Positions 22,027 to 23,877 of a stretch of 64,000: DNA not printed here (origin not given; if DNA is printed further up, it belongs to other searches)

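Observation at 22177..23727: Prepilin-type N-terminus fused to a 380-aa cysteine-rich lectin-like region: candidate tip adhesin for the remote pilus machine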

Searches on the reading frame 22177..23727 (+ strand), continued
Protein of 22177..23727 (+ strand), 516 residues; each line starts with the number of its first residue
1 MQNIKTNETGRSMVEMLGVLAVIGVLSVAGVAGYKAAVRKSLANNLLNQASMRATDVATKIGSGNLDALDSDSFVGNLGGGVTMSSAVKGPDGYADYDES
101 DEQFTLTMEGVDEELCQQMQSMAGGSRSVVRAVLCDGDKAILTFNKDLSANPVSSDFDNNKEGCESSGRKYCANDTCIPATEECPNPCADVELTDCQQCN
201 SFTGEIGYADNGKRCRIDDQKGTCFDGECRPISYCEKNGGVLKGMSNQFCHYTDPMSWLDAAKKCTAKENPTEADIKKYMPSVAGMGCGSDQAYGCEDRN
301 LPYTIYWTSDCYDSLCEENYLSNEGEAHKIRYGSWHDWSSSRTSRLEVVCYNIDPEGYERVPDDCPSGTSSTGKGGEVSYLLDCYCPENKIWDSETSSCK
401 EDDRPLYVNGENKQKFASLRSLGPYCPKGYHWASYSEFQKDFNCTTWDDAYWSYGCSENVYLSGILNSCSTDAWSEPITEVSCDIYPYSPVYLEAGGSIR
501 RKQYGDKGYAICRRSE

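Call 30: search_protein_families(library=pfam, proteins=[L068:12-1382:+, L068:4999-6537:+, L068:9266-9934:+, L068:10001-10570:+, L068:10509-11228:+, L068:11305-12267:+, L068:12271-12801:-, L068:12891-13322:-, L068:13332-13859:-, L068:14088-14792:+], max_evalue=0.01)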
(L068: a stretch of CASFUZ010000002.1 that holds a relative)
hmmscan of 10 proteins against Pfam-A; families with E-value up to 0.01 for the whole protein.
L068:12-1382:+ (456 aa): 0 families

L068:4999-6537:+ (512 aa): 0 families

L068:9266-9934:+ (222 aa): 2 families
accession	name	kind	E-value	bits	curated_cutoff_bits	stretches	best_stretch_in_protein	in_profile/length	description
PF05307.16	Bundlin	-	2.6e-07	31.4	22.3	1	73-173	6-105/151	Bundlin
PF08805.16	PilS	-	0.002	18.6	22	1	76-186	4-107/138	PilS N terminal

L068:10001-10570:+ (189 aa): 2 families
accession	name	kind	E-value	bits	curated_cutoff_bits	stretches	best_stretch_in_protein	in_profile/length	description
PF08805.16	PilS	-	4.9e-18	65.9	22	1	44-182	4-133/138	PilS N terminal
PF05307.16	Bundlin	-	4.9e-14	53.3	22.3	1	41-181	6-137/151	Bundlin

L068:10509-11228:+ (239 aa): 2 families
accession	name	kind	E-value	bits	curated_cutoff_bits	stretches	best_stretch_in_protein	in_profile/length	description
PF05307.16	Bundlin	-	5e-12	46.7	22.3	1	87-231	8-140/151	Bundlin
PF08805.16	PilS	-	3.9e-11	43.6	22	1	92-232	8-133/138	PilS N terminal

L068:11305-12267:+ (320 aa): 3 families
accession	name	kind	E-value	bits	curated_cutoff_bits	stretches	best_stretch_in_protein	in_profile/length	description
PF00437.27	T2SSE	-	9.4e-29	100.6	24.9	1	90-238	120-260/370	Type II/IV secretion system protein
PF13401.12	AAA_22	-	0.001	19.8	27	1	112-171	6-64/130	AAA domain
PF00931.28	NB-ARC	-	0.0068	16.1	23.5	0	101-253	9-167/248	NB-ARC domain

L068:12271-12801:- (176 aa): 5 families
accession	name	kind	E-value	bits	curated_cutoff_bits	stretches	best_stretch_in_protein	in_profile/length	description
PF01381.28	HTH_3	-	4.8e-14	52.6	23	1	48-102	1-55/55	Helix-turn-helix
PF12844.13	HTH_19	-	5.5e-07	29.9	30.2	1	45-108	1-64/64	Helix-turn-helix domain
PF13560.12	HTH_31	-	1.5e-06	28.8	27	1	45-99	3-58/64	Helix-turn-helix domain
PF13518.12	HTH_28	-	0.0007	20.1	25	1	56-90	12-46/52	Helix-turn-helix domain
PF13443.12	HTH_26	-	0.0012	19.4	22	1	52-98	6-53/63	Cro/C1-type HTH DNA-binding domain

L068:12891-13322:- (143 aa): 1 family
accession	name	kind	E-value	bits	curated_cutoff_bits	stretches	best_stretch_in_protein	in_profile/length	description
PF00156.33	Pribosyltran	-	4e-11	42.9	26.3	1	9-143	2-152/158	Phosphoribosyl transferase domain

L068:13332-13859:- (175 aa): 6 families
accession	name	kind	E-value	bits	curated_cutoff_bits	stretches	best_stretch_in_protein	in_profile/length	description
PF08534.16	Redoxin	-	7.5e-13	48.9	26.6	1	43-163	17-143/148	Redoxin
PF00578.27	AhpC-TSA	-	1.3e-12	48.2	26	1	43-146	14-119/124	AhpC/TSA family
PF13905.12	Thioredoxin_8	-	2.5e-09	37.8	27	1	56-147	3-93/94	Thioredoxin-like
PF13098.12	Thioredoxin_2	-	2.2e-05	25.2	27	1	54-155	5-94/104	Thioredoxin-like domain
PF00085.26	Thioredoxin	-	0.0012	19.3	23.5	0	55-83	19-46/103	Thioredoxin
PF02630.20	SCO1-SenC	-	0.0024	18.3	22.8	1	43-117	10-87/134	SCO1/SenC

L068:14088-14792:+ (234 aa): 3 families
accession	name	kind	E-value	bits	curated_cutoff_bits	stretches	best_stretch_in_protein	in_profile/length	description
PF00092.34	VWA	-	2.9e-06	28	23.8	1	34-190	3-153/174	von Willebrand factor type A domain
PF13519.12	VWA_2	-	7.2e-05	23.8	27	1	34-147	2-107/107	von Willebrand factor type A domain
PF13768.12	VWA_3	-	0.0067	16.9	27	0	34-186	4-147/155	von Willebrand factor type A domain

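Call 61: search_protein_families(library=pfam, proteins=[P0086, P0089, P0091, P0094, P0014, P0021, P0102, P0046, P0084, P0006], max_evalue=0.01)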
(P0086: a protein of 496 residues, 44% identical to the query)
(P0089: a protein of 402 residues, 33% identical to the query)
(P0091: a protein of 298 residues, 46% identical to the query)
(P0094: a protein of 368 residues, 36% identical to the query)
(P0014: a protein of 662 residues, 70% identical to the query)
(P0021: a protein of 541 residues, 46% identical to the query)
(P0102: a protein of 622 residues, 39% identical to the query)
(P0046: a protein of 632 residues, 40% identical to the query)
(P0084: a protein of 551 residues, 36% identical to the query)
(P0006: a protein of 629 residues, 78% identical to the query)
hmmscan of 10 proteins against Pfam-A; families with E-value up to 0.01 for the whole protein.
P0086 (496 aa): 2 families
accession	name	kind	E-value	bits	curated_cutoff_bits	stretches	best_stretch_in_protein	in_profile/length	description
PF23106.1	EGF_Teneurin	-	1.5e-08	35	24.3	2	290-316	3-29/30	Teneurin-like EGF domain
PF25024.1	EGF_TEN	-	3.6e-06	27.2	65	1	261-356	33-135/234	Teneurin EGF domain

P0089 (402 aa): 3 families
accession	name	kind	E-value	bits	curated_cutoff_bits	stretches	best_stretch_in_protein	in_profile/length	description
PF00754.31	F5_F8_type_C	-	6e-11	43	28.2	1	248-371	4-121/127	F5/8 type C domain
PF22633.2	F5_F8_type_C_2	-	2e-08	35.2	27.8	1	262-360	1-90/91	NedA-like, galactose-binding domain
PF07738.19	Sad1_UNC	-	0.003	18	22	1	282-374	24-123/132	Sad1 / UNC-like C-terminal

P0091 (298 aa): 1 family
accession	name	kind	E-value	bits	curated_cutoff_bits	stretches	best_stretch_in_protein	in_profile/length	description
PF13330.11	Mucin2_WxxW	-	1.6e-26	93.3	22.4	1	193-284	1-88/88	Mucin-2 protein WxxW repeating region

P0094 (368 aa): 2 families
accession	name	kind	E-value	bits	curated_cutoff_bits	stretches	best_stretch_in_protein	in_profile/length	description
PF22633.2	F5_F8_type_C_2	-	5e-11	43.5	27.8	1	271-368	2-91/91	NedA-like, galactose-binding domain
PF00754.31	F5_F8_type_C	-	2.4e-08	34.6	28.2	1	259-345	4-85/127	F5/8 type C domain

P0014 (662 aa): 0 families

P0021 (541 aa): 0 families

P0102 (622 aa): 0 families

P0046 (632 aa): 0 families

P0084 (551 aa): 0 families

P0006 (629 aa): 0 families

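Call 66: search_solved_structures(query=A1, max_evalue=10, show_alignments=2)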
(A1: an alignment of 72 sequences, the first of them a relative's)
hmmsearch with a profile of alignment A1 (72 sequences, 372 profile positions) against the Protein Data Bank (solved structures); distinct sequences matched with E-value up to 10: 19.
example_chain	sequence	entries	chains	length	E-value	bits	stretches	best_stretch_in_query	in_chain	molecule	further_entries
5kmx_A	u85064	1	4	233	0.071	15.8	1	173-224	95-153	Putative uncharacterized protein TCIL3000_10_9440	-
8tob_GA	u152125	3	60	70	0.11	15.1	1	24-80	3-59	Fimbrial protein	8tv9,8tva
4qkg_A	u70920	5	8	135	0.21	14.2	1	262-361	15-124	C-type lectin domain family 2 member D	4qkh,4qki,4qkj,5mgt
9t9z_A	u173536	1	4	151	0.4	13.3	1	261-359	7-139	C-type lectin mosGCTL-1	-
4wco_A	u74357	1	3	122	0.47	13.1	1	262-357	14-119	C-type lectin domain family 2 member D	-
3sok_A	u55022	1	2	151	0.48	13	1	24-91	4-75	Fimbrial protein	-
5m62_A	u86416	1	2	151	0.69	12.5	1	263-344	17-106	C-type lectin domain family 4 member K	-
5k8y_A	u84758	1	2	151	0.77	12.4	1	263-344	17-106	C-type lectin domain family 4 member K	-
9hye_A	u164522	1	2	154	0.82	12.3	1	263-344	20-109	C-type lectin domain family 4 member K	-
9rko_A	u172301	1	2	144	0.84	12.2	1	263-343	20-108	C-type lectin domain family 4 member K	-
6py1_A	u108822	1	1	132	1.5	11.4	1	259-296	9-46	C-type lectin domain family 10 member A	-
2h2r_A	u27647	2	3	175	1.5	11.4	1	248-325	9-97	Low affinity immunoglobulin epsilon Fc receptor (Lymphocyte IgE receptor) (Fc-epsilon-RII)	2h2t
6puv_A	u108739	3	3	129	1.7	11.2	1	260-296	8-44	C-type lectin domain family 10 member A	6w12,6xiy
6jjj_A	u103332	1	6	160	2.3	10.8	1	257-355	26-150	C-type lectin domain family 4 member F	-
1c3a_B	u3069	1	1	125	3.1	10.4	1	254-354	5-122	FLAVOCETIN-A: BETA SUBUNIT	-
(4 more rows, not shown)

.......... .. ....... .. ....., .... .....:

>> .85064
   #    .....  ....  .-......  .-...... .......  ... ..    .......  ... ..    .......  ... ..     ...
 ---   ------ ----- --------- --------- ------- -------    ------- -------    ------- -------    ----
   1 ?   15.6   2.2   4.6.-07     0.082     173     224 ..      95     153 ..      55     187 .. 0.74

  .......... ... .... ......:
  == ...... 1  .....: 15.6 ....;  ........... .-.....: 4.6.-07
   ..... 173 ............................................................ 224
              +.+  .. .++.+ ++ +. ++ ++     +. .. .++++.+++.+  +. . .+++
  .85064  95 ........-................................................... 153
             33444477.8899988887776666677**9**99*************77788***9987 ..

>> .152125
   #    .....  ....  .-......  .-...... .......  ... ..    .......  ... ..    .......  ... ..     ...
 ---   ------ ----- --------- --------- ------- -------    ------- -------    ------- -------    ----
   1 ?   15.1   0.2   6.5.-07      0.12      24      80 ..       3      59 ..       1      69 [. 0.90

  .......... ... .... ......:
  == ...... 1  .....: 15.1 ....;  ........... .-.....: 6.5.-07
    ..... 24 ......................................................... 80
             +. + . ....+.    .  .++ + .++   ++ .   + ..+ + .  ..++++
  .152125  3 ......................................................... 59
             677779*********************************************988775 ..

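Call 67: find_encoding_contigs(protein=P0010, flank=10000, max_places=2)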
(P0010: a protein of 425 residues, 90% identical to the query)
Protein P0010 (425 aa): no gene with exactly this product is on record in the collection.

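Call 72: list_cluster_members(proteins=[P0003, P0004, P0006, P0010, P0011, P0014, P0040, P0044, P0086, P0089])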
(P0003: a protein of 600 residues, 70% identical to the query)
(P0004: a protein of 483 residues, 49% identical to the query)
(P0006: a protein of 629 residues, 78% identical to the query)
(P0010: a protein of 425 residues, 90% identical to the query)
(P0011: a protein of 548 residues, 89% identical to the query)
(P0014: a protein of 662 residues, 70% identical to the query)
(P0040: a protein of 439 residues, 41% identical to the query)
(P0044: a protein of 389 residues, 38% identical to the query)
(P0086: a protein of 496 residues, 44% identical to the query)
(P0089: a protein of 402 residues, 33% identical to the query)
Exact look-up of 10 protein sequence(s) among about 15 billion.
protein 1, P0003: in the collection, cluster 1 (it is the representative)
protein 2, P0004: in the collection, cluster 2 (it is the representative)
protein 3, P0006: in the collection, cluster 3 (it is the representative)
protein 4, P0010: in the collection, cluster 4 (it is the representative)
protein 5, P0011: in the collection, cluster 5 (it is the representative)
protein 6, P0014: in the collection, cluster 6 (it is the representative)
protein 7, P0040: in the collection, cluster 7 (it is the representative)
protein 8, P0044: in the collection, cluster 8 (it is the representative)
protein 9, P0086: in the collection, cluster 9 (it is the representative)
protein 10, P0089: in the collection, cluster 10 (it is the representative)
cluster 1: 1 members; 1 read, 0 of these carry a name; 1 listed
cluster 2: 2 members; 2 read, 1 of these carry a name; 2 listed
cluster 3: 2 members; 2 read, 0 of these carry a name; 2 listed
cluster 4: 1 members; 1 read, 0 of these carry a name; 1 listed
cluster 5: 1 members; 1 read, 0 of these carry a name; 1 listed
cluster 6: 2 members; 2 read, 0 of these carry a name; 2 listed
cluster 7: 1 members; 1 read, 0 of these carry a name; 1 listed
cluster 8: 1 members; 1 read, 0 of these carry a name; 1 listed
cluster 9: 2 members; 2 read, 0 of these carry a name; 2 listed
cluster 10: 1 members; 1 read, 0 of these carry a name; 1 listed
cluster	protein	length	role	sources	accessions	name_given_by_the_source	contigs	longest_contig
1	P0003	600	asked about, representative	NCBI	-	-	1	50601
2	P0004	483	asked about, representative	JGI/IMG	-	type II secretory pathway pseudopilin PulG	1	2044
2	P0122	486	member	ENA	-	-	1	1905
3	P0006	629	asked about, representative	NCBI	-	-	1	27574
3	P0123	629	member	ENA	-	-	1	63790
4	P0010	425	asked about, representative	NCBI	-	-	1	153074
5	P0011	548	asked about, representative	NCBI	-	-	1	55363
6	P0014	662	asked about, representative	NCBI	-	-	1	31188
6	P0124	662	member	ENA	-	-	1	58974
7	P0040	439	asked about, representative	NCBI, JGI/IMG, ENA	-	-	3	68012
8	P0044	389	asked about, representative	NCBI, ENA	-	-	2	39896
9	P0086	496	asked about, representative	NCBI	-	-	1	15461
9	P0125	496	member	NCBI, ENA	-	-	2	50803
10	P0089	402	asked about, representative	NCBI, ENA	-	-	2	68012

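Call 76: find_encoding_contigs(protein=P0040, flank=10000, max_places=2)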
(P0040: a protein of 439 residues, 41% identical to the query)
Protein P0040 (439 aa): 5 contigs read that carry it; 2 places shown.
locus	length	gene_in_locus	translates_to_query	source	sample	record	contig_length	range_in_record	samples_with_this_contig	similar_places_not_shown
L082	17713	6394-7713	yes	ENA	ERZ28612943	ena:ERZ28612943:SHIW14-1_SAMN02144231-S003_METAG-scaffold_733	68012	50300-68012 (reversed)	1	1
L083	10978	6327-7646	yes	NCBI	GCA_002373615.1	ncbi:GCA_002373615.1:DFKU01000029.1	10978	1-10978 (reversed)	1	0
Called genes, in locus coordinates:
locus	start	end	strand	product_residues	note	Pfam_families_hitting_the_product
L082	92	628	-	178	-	PF00226:DnaJ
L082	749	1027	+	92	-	PF13467:RHH_4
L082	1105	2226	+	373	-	-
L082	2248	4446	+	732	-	PF02534:T4SS-DNA_transf, PF10412:TrwB_AAD_bind, PF12696:TraG-D_C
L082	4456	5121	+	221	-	-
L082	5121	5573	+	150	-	PF14568:SUKH_6 (weak)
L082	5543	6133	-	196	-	PF03167:UDG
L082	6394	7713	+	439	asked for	-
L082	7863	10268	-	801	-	PF02518:HATPase_c, PF00204:DNA_gyraseB, PF01751:Toprim, PF21249:GyrB_hook (weak), PF00986:DNA_gyraseB_C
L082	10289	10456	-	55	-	-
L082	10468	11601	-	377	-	PF02463:SMC_N, PF13175:AAA_15 (weak), PF13476:AAA_23, PF13304:AAA_21 (weak)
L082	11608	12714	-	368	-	PF00712:DNA_pol3_beta, PF02767:DNA_pol3_beta_2, PF02768:DNA_pol3_beta_3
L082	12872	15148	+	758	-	PF20437:LonC_helical, PF13654:AAA_32, PF20436:LonB_AAA-LID, PF05362:Lon_C (faint)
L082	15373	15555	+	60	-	-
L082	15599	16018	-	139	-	PF05198:IF3_N, PF00707:IF3_C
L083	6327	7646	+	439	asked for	-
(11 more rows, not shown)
